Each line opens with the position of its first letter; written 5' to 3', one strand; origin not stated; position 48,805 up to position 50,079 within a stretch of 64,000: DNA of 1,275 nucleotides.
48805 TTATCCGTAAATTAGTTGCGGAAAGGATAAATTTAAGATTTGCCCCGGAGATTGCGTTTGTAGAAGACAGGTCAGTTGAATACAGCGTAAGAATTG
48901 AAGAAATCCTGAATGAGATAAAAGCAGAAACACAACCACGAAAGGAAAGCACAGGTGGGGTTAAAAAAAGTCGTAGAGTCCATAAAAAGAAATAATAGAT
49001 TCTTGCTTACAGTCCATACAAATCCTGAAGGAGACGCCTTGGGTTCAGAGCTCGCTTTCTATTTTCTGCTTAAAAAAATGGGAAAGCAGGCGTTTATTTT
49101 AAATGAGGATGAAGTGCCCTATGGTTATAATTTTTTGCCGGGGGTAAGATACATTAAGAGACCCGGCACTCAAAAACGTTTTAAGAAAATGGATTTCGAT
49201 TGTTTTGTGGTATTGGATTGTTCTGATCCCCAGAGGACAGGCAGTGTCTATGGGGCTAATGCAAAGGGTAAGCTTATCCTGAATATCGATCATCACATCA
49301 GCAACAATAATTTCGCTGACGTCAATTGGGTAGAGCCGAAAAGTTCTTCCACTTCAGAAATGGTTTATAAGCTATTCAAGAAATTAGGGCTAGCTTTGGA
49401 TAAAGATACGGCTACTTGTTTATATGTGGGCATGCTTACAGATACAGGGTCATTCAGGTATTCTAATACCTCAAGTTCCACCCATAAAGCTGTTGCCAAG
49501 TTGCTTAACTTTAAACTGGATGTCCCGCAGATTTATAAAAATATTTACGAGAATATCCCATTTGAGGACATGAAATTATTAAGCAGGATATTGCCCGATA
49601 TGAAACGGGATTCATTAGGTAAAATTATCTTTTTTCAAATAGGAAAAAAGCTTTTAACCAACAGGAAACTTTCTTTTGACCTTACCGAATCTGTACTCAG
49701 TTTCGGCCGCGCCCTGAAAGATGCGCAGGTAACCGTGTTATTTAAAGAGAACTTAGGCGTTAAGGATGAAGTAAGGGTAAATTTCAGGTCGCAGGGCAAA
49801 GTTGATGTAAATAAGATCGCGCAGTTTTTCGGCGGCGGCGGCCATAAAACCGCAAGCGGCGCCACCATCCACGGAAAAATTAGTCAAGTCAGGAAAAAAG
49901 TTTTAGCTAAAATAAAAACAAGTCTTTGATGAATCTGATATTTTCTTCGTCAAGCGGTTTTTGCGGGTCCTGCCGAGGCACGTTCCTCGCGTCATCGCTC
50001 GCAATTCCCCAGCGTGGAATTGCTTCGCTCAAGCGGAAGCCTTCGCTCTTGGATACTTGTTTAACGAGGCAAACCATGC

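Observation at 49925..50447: GC-rich ~520-nt element with two helix-closed domains filling the nrnA-ribF gap: candidate undescribed large structured RNA (copy B)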

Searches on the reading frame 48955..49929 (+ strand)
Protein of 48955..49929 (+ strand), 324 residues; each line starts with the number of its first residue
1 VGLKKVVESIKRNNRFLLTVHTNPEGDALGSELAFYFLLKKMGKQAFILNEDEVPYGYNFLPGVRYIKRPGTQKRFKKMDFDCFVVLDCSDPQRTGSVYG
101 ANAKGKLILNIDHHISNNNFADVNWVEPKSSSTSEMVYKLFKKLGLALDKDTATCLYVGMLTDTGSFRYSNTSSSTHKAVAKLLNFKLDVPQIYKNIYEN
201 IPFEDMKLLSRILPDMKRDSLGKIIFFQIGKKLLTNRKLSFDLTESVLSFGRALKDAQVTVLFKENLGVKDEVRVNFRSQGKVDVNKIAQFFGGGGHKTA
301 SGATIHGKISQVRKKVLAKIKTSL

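Call 16: find_encoding_contigs(protein=window:48955-49929:+, flank=10000, max_places=6)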
Protein window:48955-49929:+ (324 aa): 1 contig read that carries it; 1 place shown.
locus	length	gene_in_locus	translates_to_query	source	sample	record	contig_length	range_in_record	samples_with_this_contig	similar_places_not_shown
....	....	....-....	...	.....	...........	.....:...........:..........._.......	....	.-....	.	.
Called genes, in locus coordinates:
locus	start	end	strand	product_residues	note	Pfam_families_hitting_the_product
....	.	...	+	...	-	?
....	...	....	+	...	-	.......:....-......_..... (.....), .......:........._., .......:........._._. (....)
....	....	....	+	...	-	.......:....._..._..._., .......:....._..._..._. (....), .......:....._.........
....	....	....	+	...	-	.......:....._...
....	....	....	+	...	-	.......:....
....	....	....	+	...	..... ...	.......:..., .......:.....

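Call 46: find_homologous_proteins(query=window:48955-49929:+, max_evalue=1e-30)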
Query window:48955-49929:+ (324 aa): 4615 proteins with E <= 1e-30 among 6605 candidates; the best 120 are listed.
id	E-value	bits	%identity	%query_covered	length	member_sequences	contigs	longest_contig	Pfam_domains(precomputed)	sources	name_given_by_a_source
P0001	7.8e-212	720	100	100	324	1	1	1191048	PF01368.28,PF02272.25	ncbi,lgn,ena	-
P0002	1.9e-168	578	78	100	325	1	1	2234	PF01368.28,PF02272.25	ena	-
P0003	4.7e-168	576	78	100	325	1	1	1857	PF01368.28,PF02272.25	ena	-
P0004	1.0e-165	569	78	100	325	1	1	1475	PF01368.28,PF02272.25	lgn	-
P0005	2.5e-163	561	75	100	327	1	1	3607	PF01368.28,PF02272.25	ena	-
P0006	1.4e-157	542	75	100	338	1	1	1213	PF01368.28,PF02272.25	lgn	-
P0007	2.7e-155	534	72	100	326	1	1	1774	PF01368.28,PF02272.25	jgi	jgi:phosphoesterase RecJ-like protein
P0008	1.8e-154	532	77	95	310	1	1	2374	PF01368.28,PF02272.25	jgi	jgi:phosphoesterase RecJ-like protein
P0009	3.8e-154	531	73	100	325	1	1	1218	PF01368.28,PF02272.25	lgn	-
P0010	8.5e-154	529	74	100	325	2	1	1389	PF01368.28,PF02272.25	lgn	-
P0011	2.5e-151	521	71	100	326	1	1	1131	PF01368.28,PF02272.25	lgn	-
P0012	1.0e-146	506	69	100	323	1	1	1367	PF01368.28,PF02272.25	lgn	-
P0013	1.3e-146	506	71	100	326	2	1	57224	PF01368.28,PF02272.25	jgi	-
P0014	2.2e-145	502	68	100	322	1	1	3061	PF01368.28,PF02272.25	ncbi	-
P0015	1.1e-144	500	71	100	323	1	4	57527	PF01368.28,PF02272.25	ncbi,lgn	-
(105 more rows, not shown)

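Call 47: find_encoding_contigs(protein=P0015, flank=3000, max_places=2)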
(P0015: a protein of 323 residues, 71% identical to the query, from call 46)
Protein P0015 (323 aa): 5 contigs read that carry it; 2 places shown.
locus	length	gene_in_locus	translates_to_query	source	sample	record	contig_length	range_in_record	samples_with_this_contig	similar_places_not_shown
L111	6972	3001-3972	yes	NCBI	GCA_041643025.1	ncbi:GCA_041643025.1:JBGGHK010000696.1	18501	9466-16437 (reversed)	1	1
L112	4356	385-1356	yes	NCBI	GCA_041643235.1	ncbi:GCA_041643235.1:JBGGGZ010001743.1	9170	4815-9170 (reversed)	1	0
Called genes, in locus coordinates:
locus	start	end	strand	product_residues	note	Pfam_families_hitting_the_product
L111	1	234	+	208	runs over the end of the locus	PF00753:Lactamase_B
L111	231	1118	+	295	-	PF02899:Phage_int_SAM_1, PF13495:Phage_int_SAM_4 (faint), PF00589:Phage_integrase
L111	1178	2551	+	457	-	PF01743:PolyA_pol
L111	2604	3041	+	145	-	PF02033:RBFA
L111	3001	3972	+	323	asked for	PF01368:DHH, PF02272:DHHA1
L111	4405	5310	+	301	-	PF06574:FAD_syn, PF01467:CTP_transf_like (weak), PF01687:Flavokinase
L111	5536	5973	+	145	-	PF02381:MraZ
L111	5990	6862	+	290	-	PF01728:FtsJ (faint), PF01795:Methyltransf_5, PF13649:Methyltransf_25 (weak), PF13847:Methyltransf_31 (faint)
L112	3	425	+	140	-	?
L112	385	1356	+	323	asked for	PF01368:DHH, PF02272:DHHA1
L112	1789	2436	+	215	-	PF06574:FAD_syn, PF01467:CTP_transf_like (weak), PF01687:Flavokinase (weak)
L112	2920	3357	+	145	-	PF02381:MraZ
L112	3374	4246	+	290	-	PF01728:FtsJ (faint), PF01795:Methyltransf_5, PF13649:Methyltransf_25 (weak), PF13847:Methyltransf_31 (faint)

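Call 48: find_encoding_contigs(protein=P0013, flank=3000, max_places=2)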
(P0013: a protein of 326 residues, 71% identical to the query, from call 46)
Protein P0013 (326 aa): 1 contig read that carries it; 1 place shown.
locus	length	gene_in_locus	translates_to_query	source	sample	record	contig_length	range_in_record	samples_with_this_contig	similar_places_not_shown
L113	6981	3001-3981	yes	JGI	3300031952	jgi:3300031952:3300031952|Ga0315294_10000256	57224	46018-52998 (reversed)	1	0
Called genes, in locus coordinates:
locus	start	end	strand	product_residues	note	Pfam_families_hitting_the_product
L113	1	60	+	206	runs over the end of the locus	PF23023:Anti-Pycsar_Apyc1 (faint), PF00753:Lactamase_B, PF12706:Lactamase_B_2 (weak)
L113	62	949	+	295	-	PF02899:Phage_int_SAM_1, PF13495:Phage_int_SAM_4 (weak), PF00589:Phage_integrase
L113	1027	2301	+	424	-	PF01743:PolyA_pol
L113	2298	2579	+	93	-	PF04456:DUF503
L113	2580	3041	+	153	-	PF02033:RBFA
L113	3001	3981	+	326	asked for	PF01368:DHH, PF02272:DHHA1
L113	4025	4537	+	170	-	PF10543:ORF6N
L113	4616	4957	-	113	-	-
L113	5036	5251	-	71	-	-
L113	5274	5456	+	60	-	-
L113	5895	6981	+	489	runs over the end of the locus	PF02310:B12-binding, PF04055:Radical_SAM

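Call 49: find_encoding_contigs(protein=P0005, flank=3000, max_places=2)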
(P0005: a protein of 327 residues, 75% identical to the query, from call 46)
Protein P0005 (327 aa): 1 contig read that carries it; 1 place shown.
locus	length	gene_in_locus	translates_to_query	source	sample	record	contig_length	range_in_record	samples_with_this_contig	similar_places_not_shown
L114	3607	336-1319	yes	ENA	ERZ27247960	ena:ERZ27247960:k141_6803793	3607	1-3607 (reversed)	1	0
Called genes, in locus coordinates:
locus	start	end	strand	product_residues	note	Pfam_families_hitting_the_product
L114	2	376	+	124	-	?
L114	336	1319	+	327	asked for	PF01368:DHH, PF02272:DHHA1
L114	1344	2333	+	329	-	PF06574:FAD_syn, PF01467:CTP_transf_like, PF01687:Flavokinase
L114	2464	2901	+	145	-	PF02381:MraZ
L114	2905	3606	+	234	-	?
